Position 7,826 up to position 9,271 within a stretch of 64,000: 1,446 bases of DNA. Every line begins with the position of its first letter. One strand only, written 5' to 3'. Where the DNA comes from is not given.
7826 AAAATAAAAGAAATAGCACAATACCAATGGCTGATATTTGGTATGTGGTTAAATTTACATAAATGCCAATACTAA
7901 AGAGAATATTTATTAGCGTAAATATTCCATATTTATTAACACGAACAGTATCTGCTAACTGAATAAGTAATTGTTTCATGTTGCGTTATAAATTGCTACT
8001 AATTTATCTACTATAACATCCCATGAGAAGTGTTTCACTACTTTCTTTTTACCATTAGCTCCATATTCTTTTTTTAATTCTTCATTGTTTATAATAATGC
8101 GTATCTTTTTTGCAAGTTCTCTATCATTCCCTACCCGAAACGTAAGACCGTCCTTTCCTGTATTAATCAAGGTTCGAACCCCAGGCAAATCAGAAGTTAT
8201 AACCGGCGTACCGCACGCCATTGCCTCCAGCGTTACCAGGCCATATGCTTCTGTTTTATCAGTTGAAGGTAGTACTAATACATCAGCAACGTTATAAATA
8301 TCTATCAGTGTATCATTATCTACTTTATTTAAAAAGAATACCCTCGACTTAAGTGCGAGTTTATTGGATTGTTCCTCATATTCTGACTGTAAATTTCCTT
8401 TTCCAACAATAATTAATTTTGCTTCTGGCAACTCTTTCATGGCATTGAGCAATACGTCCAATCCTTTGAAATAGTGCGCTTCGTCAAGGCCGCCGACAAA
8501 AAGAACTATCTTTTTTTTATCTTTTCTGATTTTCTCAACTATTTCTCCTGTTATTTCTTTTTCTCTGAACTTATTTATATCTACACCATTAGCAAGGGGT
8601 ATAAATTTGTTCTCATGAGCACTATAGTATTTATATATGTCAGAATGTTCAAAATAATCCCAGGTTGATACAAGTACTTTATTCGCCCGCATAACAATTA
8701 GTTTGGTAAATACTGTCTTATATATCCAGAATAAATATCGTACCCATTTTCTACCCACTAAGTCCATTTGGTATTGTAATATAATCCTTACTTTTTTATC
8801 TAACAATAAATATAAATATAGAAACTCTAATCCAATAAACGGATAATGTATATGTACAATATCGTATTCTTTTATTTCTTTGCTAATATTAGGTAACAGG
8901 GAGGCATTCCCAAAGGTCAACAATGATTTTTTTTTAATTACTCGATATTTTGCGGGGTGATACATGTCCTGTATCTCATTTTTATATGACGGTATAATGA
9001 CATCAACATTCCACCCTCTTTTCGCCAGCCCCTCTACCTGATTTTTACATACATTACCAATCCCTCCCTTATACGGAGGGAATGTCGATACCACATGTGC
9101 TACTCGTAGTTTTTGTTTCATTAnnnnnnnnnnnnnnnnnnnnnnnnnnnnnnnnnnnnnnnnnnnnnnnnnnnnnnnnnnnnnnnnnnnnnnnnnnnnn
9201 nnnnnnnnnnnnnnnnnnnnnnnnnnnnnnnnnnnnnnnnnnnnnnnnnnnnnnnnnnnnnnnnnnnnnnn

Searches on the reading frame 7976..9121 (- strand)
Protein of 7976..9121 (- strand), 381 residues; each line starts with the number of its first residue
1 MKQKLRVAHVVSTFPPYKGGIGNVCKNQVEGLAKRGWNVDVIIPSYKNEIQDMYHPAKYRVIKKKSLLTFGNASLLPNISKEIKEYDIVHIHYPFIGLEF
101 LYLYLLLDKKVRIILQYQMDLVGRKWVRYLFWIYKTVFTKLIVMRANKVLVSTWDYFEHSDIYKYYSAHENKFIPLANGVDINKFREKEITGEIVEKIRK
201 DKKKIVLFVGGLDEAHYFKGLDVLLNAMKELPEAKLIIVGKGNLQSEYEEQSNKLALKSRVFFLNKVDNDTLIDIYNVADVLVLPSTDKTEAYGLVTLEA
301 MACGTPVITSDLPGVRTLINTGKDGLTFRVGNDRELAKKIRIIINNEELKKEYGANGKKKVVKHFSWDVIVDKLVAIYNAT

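Call 70: search_protein_families(library=pfam, proteins=[window:7976-9121:-], max_evalue=0.00001)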
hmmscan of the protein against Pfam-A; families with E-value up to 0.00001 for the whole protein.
window:7976-9121:- (381 aa): 6 families
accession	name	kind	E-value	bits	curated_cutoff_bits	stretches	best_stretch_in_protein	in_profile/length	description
PF00534.26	Glycos_transf_1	-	8.2e-40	136.6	26.4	1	196-359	7-171/172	Glycosyl transferases group 1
PF13692.12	Glyco_trans_1_4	-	2.8e-33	115.6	27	1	204-346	2-142/142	Glycosyl transferases group 1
PF13524.12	Glyco_trans_1_2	-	2.2e-15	57.3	25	1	224-375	5-143/144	Glycosyl transferase-like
PF13439.12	Glyco_transf_4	-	4.1e-12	46.9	28.5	1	19-151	2-139/170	Glycosyltransferase Family 4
PF20706.3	GT4-conflict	-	5.8e-11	42.4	26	1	196-373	190-384/385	Family 4 Glycosyltransferase in conflict systems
PF13579.12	Glyco_trans_4_4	-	6.4e-06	27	29.7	0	19-153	1-135/158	Glycosyl transferase 4-like domain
